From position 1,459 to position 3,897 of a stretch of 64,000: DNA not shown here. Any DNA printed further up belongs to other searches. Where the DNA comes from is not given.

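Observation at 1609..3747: PDK1-like kinase with a DUF547 domain replacing the PH domain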

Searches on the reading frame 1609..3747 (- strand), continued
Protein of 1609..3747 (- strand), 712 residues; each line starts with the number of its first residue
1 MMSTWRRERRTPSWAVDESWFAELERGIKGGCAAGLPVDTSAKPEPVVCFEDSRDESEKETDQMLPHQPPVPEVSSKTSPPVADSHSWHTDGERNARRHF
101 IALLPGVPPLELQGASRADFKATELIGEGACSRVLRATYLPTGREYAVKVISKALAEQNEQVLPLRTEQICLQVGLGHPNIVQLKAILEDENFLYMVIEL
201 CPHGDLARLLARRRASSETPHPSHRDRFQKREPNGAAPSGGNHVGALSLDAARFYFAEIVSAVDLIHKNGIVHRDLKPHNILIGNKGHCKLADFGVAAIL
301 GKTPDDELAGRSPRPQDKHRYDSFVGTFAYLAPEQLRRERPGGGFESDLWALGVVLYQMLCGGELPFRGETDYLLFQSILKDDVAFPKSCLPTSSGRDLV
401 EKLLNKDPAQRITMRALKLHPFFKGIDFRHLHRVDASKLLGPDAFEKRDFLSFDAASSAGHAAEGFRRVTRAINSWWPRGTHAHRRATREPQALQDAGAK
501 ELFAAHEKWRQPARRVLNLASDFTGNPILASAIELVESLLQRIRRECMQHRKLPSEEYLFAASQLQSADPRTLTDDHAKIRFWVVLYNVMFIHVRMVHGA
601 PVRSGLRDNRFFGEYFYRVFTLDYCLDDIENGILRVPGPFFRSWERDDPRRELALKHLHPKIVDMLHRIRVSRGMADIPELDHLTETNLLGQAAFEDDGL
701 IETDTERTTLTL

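Call 68: predict_structure(alignment_id=A6)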
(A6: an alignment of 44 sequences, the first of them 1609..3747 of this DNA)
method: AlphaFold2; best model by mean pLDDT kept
length: 712 residues; sequences in the alignment: 44
mean_pLDDT: 75.2   pTM: 0.58
mean pLDDT of the five models: 75.2, 75.0, 74.4, 74.1, 73.2
residues with pLDDT >= 90: 343; 70-90: 107; 50-70: 83; < 50: 179
segments of 3 or more residues with pLDDT < 50: 1-36, 38-43, 47-65, 73-80, 82-89, 306-312, 449-490, 492-503, 505-514, 516-529, 704-712
pLDDT, mean of each block of 10 residues (from residue 1): 30 39 36 35 38 36 44 41 45 62 90 97 92 97 98 93 93 96 97 97 95 84 58 54 78 97 97 96 96 93 56 52 81 90 87 98 95 95 91 91 97 98 96 91 66 41 44 36 37 48 47 47 48 92 93 87 87 92 97 93 80 93 94 81 84 90 92 87 70 52 47 35
secondary structure, 60 per line:
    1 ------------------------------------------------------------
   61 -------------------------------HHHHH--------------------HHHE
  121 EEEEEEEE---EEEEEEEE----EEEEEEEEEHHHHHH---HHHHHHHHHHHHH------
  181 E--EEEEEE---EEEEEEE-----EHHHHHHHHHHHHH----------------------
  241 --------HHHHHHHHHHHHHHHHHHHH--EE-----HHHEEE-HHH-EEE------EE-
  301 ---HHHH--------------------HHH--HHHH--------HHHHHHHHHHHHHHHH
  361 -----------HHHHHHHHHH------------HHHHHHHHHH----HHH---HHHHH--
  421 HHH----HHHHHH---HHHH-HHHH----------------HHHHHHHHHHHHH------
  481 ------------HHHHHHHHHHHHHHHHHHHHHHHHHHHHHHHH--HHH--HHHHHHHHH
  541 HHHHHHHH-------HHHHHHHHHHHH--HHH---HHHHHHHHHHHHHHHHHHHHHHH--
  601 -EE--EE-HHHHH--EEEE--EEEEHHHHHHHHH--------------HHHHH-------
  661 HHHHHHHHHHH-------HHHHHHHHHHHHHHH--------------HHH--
elements in order (helices of 4 or more, strands of 3 or more residues): H92-96 E120-128 E132-139 E144-152 H153-158 H162-174 E184-189 E193-199 H206-218 H249-268 E281-283 E289-291 H304-307 H333-336 H345-360 H372-381 H394-403 H414-418 H428-433 H437-440 H442-445 H462-474 H493-524 H532-548 H556-567 H576-598 H609-613 E616-619 E622-625 H626-634 H649-653 H661-671 H679-693
